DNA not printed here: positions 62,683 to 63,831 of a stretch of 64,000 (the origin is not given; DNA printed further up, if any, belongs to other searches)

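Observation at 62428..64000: Very low-GC panBCD pantothenate-biosynthesis operon adjacent to the IS junkyard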

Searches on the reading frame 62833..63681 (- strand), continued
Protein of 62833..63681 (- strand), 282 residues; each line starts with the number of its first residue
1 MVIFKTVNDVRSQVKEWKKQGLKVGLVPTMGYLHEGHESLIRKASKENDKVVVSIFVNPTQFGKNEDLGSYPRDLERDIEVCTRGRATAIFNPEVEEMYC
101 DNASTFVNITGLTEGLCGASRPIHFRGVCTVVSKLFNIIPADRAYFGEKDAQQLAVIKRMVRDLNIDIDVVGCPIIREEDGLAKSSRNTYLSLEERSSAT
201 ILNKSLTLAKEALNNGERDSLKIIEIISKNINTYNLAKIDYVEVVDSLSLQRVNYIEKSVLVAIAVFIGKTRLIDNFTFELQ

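Call 33: find_encoding_contigs(protein=window:62833-63681:-, flank=10000, max_places=10)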
Protein window:62833-63681:- (282 aa): 31 contigs read that carry it; 10 places shown.
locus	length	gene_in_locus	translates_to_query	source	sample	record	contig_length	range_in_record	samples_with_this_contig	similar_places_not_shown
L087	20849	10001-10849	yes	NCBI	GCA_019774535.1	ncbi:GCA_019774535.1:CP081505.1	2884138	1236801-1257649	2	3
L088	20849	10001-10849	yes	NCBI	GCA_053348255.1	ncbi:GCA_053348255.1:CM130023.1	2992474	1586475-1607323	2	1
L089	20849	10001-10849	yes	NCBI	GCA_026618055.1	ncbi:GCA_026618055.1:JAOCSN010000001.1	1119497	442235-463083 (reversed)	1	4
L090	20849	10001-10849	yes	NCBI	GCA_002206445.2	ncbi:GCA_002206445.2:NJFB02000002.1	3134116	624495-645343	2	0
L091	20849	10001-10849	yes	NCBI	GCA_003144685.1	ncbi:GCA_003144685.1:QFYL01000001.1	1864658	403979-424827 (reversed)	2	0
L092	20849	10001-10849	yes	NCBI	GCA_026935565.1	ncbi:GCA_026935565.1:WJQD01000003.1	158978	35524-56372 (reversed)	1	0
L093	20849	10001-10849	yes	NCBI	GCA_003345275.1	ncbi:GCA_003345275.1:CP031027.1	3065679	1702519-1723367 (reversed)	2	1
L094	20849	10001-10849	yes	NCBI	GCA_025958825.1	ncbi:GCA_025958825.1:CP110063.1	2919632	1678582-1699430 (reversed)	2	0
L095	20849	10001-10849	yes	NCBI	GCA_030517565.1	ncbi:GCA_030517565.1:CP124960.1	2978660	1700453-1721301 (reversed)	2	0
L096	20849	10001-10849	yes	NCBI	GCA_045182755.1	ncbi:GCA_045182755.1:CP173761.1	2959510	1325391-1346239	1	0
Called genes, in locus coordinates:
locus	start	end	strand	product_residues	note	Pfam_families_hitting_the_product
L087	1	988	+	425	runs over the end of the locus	PF12704:MacB_PCD (weak), PF02687:FtsX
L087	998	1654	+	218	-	PF00005:ABC_tran, PF02463:SMC_N (weak), PF13304:AAA_21 (faint)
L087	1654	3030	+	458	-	PF02687:FtsX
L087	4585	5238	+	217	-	PF00072:Response_reg, PF00486:Trans_reg_C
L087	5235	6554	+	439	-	PF00512:HisKA (weak), PF02518:HATPase_c (weak)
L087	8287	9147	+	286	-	PF01408:GFO_IDH_MocA (weak), PF03807:F420_oxidored (weak), PF10727:Rossmann-like, PF10728:DUF2520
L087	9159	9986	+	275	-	PF02548:Pantoate_transf, PF13714:PEP_mutase (faint), PF01177:Asp_Glu_race (weak)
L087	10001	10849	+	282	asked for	PF02569:Pantoate_ligase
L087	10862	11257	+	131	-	PF02261:Asp_decarbox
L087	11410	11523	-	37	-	-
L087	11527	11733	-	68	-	PF00665:rve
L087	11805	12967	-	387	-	PF01527:HTH_Tnp_1, PF13518:HTH_28 (faint), PF13276:HTH_21, PF00665:rve, PF13610:DDE_Tnp_IS240 (weak), PF13683:rve_3, PF13333:rve_2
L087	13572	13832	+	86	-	-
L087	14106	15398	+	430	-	PF00872:Transposase_mut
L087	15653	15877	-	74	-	-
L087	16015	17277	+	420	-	PF02378:PTS_EIIC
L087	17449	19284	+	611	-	PF01301:Glyco_hydro_35, PF02449:Glyco_hydro_42, PF21317:BetaGal_ABD_1, PF21467:BetaGal_gal-bd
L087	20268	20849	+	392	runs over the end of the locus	PF00589:Phage_integrase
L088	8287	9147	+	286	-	PF01408:GFO_IDH_MocA (weak), PF03807:F420_oxidored (weak), PF10727:Rossmann-like, PF10728:DUF2520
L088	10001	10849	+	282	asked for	PF02569:Pantoate_ligase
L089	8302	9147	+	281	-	PF01408:GFO_IDH_MocA (weak), PF03807:F420_oxidored (weak), PF10727:Rossmann-like, PF10728:DUF2520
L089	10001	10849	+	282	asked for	PF02569:Pantoate_ligase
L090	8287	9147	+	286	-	PF01408:GFO_IDH_MocA (weak), PF03807:F420_oxidored (weak), PF10727:Rossmann-like, PF10728:DUF2520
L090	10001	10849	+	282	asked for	PF02569:Pantoate_ligase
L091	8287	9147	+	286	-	PF01408:GFO_IDH_MocA (weak), PF03807:F420_oxidored (weak), PF10727:Rossmann-like, PF10728:DUF2520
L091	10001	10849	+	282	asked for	PF02569:Pantoate_ligase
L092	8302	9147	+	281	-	PF01408:GFO_IDH_MocA (weak), PF03807:F420_oxidored (weak), PF10727:Rossmann-like, PF10728:DUF2520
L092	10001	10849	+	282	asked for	PF02569:Pantoate_ligase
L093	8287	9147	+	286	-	PF01408:GFO_IDH_MocA (weak), PF03807:F420_oxidored (weak), PF10727:Rossmann-like, PF10728:DUF2520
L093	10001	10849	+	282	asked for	PF02569:Pantoate_ligase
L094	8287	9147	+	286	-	PF01408:GFO_IDH_MocA (weak), PF03807:F420_oxidored (weak), PF10727:Rossmann-like, PF10728:DUF2520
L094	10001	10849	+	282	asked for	PF02569:Pantoate_ligase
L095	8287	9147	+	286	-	PF01408:GFO_IDH_MocA (weak), PF03807:F420_oxidored (weak), PF10727:Rossmann-like, PF10728:DUF2520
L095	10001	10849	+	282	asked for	PF02569:Pantoate_ligase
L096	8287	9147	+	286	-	PF01408:GFO_IDH_MocA (weak), PF03807:F420_oxidored (weak), PF10727:Rossmann-like, PF10728:DUF2520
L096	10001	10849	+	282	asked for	PF02569:Pantoate_ligase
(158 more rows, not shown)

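Call 37: list_cluster_members(proteins=[L087:4585-5238:+, L087:5235-6554:+, L087:1654-3030:+, L087:16015-17277:+, L087:17449-19284:+, L087:10862-11257:+, L087:13572-13832:+])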
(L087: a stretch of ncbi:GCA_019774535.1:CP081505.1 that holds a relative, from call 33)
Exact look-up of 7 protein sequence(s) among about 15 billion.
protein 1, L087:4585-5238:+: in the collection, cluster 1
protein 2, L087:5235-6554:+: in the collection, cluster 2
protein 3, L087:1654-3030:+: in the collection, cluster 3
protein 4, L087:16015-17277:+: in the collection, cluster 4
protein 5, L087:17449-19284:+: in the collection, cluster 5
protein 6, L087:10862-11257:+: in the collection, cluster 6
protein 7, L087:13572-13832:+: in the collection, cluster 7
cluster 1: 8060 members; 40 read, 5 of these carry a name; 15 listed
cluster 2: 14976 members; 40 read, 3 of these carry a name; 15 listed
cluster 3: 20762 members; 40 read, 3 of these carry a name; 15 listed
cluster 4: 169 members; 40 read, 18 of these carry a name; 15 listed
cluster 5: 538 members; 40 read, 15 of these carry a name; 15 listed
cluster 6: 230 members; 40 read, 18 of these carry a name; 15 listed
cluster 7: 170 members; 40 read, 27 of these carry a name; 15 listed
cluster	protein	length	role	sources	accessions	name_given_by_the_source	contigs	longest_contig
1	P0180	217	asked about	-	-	TPA: response regulator transcription factor [Enterococcus faecium] | two-component system response regulator VanR | DNA-binding response regulator n=26 Tax=Bacillota TaxID=1239 RepID=Q833S2_ENTFA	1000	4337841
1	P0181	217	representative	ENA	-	-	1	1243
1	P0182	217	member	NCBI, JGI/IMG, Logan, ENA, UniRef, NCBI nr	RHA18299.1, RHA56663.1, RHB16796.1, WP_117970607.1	DNA-binding response regulator [Eubacterium ventriosum] | two-component system response regulator VanR | Stage 0 sporulation protein A homolog n=1 Tax=Eubacterium ventriosum TaxID=39496 ...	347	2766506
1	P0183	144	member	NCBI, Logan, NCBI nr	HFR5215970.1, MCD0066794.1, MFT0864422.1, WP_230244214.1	response regulator transcription factor, partial [Streptococcus agalactiae] | response regulator transcription factor [Streptococcus agalactiae]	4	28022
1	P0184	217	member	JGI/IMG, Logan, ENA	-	DNA-binding response OmpR family regulator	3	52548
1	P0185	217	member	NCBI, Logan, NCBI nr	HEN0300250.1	TPA: response regulator transcription factor [Streptococcus agalactiae] | response regulator transcription factor [Streptococcus agalactiae]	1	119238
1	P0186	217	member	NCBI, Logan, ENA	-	-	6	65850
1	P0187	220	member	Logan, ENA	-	-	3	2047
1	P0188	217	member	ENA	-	-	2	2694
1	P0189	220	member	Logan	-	-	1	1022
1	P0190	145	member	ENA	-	-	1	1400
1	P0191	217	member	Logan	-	-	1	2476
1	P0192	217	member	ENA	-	-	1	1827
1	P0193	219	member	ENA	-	-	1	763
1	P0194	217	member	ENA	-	-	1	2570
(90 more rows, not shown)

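Call 60: find_homologous_proteins(query=L082:2349-3626:+, max_evalue=1e-50)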
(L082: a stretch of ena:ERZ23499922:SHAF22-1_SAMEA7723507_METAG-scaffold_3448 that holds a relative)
Query L082:2349-3626:+ (425 aa): 8000 proteins with E <= 1e-50 among 8000 candidates; the best 120 are listed.
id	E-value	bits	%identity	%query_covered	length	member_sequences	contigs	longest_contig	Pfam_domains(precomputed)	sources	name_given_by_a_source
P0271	1.9e-285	964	100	100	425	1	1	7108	PF00587.31,PF02403.28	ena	-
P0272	6.0e-285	962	100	100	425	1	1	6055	PF00587.31,PF02403.28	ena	-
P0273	4.0e-270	914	93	100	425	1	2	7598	PF00587.31,PF02403.28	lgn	-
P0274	2.4e-269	911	93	100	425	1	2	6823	PF00587.31,PF02403.28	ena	-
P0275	1.2e-263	892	91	100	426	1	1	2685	PF00587.31,PF02403.28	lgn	-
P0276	5.2e-260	880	89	100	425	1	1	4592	PF00587.31,PF02403.28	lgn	-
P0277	7.4e-260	880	90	100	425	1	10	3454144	PF00587.31,PF02403.28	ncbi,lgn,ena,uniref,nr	ncbi:serine--tRNA ligase [Clostridium septicum]|uniref:Serine--tRNA ligase n=1 Tax=Clostridium septi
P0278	6.5e-259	877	89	100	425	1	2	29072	PF00587.31,PF02403.28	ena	-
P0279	1.3e-258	876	89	100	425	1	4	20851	PF00587.31,PF02403.28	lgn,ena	-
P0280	1.9e-258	875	89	100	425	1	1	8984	PF00587.31,PF02403.28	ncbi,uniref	ncbi:serine--tRNA ligase [Clostridium sp.]|uniref:serine--tRNA ligase n=1 Tax=Clostridium sp. TaxID=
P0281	3.6e-258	874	89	100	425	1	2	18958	PF00587.31,PF02403.28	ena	-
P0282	4.9e-258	874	89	100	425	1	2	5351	PF00587.31,PF02403.28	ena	-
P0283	4.9e-258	874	89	100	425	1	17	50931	PF00587.31,PF02403.28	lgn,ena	-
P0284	6.6e-258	873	89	100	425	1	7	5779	PF00587.31,PF02403.28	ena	-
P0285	7.4e-258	873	89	100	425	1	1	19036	PF00587.31,PF02403.28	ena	-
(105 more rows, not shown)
